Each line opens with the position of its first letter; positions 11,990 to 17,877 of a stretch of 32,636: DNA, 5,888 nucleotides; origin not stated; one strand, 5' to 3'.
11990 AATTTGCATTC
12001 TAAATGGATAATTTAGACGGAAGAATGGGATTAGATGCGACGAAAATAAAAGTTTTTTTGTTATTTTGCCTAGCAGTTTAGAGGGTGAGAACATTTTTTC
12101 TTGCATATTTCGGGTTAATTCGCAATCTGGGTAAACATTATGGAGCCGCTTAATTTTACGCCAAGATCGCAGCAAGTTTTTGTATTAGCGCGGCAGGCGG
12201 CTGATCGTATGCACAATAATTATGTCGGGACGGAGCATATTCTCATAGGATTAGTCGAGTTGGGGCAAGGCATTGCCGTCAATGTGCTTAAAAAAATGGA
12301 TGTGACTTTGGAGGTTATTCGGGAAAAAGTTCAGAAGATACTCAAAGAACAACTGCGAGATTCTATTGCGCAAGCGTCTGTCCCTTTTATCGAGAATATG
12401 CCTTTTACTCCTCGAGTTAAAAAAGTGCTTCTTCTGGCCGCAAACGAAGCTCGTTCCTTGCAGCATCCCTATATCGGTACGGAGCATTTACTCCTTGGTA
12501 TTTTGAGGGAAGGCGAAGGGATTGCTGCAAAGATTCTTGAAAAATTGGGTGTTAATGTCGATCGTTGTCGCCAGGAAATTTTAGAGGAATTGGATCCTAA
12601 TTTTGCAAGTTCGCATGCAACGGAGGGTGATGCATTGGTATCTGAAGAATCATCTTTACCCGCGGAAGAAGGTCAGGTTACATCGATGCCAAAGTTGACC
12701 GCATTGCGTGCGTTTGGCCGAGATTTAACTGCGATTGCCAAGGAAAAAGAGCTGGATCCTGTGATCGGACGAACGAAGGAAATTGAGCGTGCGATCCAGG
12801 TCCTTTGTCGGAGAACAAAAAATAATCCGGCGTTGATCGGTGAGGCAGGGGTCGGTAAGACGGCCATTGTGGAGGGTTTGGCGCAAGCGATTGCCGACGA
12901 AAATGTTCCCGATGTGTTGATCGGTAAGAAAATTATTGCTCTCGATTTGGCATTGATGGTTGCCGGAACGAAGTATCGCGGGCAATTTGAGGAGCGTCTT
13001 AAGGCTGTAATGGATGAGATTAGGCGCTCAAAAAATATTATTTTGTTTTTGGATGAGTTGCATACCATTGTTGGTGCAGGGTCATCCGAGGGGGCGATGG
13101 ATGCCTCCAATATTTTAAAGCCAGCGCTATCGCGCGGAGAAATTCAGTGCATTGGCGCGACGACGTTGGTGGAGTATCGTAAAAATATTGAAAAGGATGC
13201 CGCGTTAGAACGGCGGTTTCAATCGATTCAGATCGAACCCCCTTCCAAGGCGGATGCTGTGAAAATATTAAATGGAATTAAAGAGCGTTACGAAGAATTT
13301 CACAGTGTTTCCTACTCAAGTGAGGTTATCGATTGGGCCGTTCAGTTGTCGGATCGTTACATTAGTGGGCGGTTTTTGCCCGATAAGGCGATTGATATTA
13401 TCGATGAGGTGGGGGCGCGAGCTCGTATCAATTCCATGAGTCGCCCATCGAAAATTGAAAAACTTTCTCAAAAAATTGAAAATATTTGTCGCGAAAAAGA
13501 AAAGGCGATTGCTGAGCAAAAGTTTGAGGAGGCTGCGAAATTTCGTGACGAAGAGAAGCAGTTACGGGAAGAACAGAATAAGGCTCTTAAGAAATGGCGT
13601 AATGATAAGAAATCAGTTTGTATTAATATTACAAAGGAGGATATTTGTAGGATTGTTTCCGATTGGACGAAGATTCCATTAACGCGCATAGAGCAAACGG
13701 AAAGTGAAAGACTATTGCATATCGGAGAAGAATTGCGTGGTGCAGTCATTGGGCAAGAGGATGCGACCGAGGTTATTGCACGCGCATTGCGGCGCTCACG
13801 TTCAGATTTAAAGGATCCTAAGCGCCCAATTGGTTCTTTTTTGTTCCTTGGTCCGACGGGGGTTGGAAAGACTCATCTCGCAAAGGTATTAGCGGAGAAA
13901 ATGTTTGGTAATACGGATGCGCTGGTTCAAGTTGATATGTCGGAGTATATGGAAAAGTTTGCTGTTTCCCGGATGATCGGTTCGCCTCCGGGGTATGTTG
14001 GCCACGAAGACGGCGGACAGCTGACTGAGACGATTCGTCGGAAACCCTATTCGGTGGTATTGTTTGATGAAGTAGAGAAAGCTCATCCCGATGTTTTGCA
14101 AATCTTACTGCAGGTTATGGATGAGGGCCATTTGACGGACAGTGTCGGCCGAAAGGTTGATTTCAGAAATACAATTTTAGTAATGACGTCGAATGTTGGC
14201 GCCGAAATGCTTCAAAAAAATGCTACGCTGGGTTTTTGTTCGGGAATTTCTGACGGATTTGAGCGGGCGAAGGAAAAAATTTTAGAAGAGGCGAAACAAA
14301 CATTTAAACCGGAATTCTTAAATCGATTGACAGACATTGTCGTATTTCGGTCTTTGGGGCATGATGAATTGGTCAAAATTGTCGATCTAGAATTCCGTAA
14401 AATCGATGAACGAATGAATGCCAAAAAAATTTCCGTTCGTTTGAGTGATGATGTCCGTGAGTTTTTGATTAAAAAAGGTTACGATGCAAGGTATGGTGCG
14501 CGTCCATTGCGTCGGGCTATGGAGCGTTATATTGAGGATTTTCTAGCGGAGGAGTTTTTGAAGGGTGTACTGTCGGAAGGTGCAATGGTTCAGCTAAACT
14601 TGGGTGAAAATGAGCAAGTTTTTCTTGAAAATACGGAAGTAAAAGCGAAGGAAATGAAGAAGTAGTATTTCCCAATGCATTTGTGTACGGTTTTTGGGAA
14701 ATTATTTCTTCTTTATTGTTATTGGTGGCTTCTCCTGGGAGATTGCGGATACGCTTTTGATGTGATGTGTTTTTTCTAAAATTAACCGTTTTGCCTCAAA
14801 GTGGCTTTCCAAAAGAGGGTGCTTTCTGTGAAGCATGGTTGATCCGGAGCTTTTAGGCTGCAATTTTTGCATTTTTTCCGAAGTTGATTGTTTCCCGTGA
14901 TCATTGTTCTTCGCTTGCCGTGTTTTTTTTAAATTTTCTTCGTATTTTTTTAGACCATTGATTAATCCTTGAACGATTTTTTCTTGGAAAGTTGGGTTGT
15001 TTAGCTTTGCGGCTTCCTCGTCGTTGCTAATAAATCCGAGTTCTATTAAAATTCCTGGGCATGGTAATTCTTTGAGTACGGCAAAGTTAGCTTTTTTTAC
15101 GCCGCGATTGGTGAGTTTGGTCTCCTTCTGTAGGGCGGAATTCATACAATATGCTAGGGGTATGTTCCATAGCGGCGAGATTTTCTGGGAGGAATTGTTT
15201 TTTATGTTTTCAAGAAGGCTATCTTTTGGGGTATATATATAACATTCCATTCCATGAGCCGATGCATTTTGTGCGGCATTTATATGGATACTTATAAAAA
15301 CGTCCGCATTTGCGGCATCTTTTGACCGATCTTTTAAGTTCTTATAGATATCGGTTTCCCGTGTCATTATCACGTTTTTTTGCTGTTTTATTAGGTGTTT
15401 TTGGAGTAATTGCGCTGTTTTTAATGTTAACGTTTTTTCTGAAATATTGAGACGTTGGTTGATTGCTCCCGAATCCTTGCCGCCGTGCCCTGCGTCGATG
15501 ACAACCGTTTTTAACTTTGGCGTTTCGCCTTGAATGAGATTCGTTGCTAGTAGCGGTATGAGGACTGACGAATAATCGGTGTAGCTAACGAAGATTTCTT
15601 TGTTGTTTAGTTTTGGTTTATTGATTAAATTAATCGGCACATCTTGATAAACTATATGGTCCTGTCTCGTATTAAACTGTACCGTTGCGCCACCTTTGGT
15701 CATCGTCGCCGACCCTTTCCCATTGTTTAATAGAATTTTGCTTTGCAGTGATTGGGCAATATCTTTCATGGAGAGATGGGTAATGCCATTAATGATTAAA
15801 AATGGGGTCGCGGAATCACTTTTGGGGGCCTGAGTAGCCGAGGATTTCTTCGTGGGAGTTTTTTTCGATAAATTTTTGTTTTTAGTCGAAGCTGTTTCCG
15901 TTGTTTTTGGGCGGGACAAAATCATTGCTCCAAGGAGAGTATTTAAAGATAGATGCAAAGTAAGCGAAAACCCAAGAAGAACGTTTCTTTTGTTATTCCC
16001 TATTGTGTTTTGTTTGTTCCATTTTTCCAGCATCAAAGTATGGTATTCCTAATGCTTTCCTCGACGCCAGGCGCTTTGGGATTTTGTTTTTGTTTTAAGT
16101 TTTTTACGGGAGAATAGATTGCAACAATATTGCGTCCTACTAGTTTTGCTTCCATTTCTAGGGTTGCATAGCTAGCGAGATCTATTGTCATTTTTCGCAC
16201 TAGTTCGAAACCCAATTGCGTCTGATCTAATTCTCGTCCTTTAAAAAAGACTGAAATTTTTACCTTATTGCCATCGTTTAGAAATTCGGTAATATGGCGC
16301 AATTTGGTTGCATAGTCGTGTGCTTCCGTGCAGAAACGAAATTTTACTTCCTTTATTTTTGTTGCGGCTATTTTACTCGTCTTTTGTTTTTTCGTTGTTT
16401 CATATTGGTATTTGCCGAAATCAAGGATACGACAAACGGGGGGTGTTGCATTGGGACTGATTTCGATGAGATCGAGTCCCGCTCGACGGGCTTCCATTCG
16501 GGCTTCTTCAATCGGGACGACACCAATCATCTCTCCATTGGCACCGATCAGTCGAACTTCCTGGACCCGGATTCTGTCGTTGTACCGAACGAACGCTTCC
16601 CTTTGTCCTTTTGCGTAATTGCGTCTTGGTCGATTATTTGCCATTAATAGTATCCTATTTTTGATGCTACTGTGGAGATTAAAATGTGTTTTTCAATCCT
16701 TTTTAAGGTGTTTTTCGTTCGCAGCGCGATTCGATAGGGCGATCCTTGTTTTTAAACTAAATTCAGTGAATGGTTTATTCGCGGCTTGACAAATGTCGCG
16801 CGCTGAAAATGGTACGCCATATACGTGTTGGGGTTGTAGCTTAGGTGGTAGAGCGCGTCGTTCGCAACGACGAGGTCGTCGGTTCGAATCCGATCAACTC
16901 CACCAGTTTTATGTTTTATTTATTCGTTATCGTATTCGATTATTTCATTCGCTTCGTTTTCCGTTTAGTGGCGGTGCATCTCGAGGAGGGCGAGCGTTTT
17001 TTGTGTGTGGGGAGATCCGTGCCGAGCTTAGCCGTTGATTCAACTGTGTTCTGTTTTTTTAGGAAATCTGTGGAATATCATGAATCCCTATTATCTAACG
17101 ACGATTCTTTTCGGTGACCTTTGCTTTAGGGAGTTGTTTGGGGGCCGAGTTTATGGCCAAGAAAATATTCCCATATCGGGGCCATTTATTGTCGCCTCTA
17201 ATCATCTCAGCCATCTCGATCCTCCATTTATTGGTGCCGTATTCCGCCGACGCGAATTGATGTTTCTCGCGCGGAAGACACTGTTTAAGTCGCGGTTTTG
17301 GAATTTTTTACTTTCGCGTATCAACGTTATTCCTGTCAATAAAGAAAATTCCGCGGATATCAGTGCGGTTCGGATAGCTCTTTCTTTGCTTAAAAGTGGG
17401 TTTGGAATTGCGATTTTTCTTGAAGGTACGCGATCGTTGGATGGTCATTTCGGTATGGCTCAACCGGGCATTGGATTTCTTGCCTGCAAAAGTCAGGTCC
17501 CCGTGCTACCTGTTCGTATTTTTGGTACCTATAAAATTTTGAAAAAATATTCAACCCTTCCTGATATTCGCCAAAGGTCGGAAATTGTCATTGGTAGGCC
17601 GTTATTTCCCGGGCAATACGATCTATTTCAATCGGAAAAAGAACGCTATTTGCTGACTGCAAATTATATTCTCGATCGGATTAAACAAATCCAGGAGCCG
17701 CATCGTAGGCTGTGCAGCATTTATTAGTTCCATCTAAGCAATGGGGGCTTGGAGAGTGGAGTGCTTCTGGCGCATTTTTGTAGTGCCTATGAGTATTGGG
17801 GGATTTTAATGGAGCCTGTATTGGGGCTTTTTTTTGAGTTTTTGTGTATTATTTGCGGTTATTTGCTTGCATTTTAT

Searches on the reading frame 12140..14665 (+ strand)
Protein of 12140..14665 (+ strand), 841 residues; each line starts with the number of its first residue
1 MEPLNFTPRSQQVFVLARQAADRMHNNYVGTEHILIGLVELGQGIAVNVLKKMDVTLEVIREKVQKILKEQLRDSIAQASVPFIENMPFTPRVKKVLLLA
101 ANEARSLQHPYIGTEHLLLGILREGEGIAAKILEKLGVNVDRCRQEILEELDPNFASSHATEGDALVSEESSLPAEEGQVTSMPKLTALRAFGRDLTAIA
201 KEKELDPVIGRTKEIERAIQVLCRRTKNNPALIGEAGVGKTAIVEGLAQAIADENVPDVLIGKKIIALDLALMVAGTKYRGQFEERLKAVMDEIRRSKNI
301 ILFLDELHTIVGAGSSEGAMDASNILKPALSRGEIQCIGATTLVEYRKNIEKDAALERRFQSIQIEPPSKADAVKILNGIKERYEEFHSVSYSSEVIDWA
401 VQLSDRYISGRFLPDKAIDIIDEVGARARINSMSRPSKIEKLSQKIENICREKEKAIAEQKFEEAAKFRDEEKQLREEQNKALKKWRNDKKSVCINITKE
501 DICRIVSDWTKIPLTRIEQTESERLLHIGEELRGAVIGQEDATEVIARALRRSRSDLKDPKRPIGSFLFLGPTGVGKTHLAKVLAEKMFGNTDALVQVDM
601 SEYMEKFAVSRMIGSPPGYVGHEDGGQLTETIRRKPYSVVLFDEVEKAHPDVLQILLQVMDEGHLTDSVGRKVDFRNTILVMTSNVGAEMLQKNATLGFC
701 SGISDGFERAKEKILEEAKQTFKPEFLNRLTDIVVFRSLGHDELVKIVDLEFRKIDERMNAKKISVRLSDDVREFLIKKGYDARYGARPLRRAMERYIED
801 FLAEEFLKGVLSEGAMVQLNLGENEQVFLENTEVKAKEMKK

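Call 45: search_protein_families(library=pfam, proteins=[window:12140-14665:+], max_evalue=0.001)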
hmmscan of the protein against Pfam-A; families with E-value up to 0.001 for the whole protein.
window:12140-14665:+ (841 aa): 23 families
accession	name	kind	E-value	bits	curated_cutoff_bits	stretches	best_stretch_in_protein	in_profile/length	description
PF07724.20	AAA_2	-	3.7e-67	225.9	27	1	562-732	1-165/166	AAA domain (Cdc48 subfamily)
PF17871.7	AAA_lid_9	-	5.9e-34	116.5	22.8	1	369-470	1-102/104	AAA lid domain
PF02861.25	Clp_N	-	5e-33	113.5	20.7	2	100-151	1-52/53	Clp amino terminal domain, pathogenicity island component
PF00004.35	AAA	-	6.3e-24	85.3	21.2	2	232-362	3-125/131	ATPase family associated with various cellular activities (AAA)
PF10431.15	ClpB_D2-small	-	8.2e-24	83.9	21.9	1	739-818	1-80/81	C-terminal, D2-small domain, of ClpB protein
PF07728.20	AAA_5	-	1.9e-17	64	22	1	567-688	2-125/139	AAA domain (dynein-related subfamily)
PF00158.32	Sigma54_activat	-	6.5e-11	42.6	20.2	1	566-680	24-136/168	Sigma-54 interaction domain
PF13191.12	AAA_16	-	2.8e-10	41.4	32.6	1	208-255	2-52/167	AAA ATPase domain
PF13401.12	AAA_22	-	5.5e-09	36.9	27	0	225-315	3-97/130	AAA domain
PF02151.25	UVR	-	2.2e-06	27.6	21.5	1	445-478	3-36/36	UvrB/uvrC motif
PF20720.3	nSTAND3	-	3.1e-06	27.4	27.2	0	568-606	21-59/155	Novel STAND NTPase 3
PF12775.13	AAA_7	-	5.3e-06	26.5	25.8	0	566-615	35-84/181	P-loop containing dynein motor region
PF05621.17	TniB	-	5.4e-06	26.4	22.4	0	270-366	91-185/189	Bacterial TniB protein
PF01695.23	IstB_IS21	-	8.6e-06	25.9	24.1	0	568-586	96-114/238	IstB-like ATP binding protein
PF05729.18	NACHT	-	1.3e-05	25.5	26.7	0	232-258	5-31/167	NACHT domain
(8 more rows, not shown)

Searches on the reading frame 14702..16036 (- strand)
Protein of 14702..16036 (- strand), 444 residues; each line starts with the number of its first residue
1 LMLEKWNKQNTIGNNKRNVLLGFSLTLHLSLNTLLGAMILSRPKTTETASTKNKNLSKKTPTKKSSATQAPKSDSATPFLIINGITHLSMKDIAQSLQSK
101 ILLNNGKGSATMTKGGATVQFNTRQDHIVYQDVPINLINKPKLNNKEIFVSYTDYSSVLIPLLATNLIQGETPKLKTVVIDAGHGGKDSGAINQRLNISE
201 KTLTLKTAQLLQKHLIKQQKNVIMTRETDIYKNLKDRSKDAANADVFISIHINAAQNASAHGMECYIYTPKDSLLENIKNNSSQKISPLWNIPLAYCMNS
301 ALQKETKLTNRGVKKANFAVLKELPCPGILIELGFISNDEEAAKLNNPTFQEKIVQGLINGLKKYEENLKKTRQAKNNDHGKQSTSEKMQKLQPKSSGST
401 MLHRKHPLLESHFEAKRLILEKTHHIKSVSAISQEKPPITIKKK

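Call 45: search_protein_families(library=pfam, proteins=[window:14702-16036:-], max_evalue=0.001)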
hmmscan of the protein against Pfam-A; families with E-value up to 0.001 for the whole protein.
window:14702-16036:- (444 aa): 2 families
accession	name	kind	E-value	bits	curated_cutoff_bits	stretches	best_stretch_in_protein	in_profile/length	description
PF01520.23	Amidase_3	-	9.4e-48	163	27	1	178-363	1-173/174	N-acetylmuramoyl-L-alanine amidase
PF07833.16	Cu_amine_oxidN1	-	1.6e-07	31.7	24.2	1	76-152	11-86/108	Copper amine oxidase N-terminal domain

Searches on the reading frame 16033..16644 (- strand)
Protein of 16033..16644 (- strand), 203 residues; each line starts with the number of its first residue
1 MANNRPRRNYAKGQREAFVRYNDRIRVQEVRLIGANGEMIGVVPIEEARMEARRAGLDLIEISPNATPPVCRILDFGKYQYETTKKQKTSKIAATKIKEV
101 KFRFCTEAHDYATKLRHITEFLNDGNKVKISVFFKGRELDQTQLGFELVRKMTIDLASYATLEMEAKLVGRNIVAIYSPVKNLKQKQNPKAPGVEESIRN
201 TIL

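Call 45: search_protein_families(library=pfam, proteins=[window:16033-16644:-], max_evalue=0.001)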
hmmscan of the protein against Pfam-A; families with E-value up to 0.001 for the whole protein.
window:16033-16644:- (203 aa): 2 families
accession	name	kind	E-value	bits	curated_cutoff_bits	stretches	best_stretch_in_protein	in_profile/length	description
PF05198.21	IF3_N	-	2.8e-29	101.5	26.9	1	22-89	2-69/70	Translation initiation factor IF-3, N-terminal domain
PF00707.27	IF3_C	-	4.2e-27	94.4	34.8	1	96-179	2-85/86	Translation initiation factor IF-3, C-terminal domain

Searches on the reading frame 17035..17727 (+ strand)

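Call 45: search_protein_families(library=pfam, proteins=[window:17035-17727:+], max_evalue=0.001)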
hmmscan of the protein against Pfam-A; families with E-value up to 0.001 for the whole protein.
window:17035-17727:+ (230 aa): 1 family
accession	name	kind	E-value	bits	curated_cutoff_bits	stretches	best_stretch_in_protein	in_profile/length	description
PF01553.26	Acyltransferase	-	4.1e-25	88.6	23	1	38-162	3-131/132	Acyltransferase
